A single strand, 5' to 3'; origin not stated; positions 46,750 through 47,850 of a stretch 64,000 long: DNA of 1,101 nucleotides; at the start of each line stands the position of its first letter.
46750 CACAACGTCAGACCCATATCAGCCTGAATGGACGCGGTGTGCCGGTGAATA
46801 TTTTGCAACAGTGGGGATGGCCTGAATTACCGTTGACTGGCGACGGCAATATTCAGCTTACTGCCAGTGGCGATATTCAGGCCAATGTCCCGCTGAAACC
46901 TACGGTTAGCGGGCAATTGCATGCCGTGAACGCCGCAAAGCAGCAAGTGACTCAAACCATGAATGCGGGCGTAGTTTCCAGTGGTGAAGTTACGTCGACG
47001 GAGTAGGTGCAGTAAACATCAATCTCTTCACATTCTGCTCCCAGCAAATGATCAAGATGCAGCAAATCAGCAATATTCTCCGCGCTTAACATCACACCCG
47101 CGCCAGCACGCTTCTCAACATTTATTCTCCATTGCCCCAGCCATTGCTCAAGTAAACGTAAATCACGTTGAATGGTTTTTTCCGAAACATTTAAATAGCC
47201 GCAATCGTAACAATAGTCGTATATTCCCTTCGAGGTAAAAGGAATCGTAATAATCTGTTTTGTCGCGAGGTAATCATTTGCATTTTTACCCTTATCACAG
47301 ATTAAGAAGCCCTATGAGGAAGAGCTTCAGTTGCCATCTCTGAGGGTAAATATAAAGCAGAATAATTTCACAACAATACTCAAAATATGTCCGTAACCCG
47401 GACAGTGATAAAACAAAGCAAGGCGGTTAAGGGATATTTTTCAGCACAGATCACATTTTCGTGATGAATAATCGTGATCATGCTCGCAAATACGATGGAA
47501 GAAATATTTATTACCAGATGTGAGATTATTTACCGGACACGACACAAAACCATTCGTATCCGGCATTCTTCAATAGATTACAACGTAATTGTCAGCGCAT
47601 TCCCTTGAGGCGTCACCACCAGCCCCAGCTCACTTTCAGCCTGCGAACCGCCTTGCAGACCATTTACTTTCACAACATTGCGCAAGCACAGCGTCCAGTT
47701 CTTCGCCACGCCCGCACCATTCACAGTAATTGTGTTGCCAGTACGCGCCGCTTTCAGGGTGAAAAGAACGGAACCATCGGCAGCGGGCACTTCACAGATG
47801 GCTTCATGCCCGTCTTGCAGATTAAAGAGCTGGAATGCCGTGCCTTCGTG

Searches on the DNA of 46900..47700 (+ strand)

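Call 67: search_dna_similar(query=window:46900-47700:+, collection=ecoli_genomes, mode=near, max_rows=4)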
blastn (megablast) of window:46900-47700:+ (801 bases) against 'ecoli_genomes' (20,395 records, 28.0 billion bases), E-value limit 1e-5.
Records with a match: 5424; places in all: 7026; records where one place covers at least 80% of the query: 1603.
Genomes with a match: 5423 of 5426; with a place that covers at least 80% of the query: 1602. Places per genome that has any: lowest 1, median 1, highest 3. On chromosomes: 7025 places; on plasmids: 1.
Best place of each record, by identity: >=99% 82; 95-99% 1843; 90-95% 3499.
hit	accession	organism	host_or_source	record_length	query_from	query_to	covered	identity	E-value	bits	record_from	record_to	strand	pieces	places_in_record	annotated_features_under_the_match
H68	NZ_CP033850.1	Escherichia coli strain FDAARGOS_497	Homo sapiens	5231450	118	801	85%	99.6%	0e+0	1247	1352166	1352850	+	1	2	BglG family transcription antiterminator | yicI: alpha-xylosidase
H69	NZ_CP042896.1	Escherichia coli strain CFSAN061771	missing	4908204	118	801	85%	99.6%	0e+0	1247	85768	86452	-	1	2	BglG family transcription antiterminator | yicI: alpha-xylosidase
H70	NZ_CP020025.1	Escherichia coli strain WB61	Rupornis magnirostris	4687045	118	801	85%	99.6%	0e+0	1247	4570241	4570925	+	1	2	BglG family transcription antiterminator | yicI: alpha-xylosidase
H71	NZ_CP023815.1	Escherichia coli strain IMT16316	wild bird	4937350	118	801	85%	99.6%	0e+0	1247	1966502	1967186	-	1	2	BglG family transcription antiterminator | yicI: alpha-xylosidase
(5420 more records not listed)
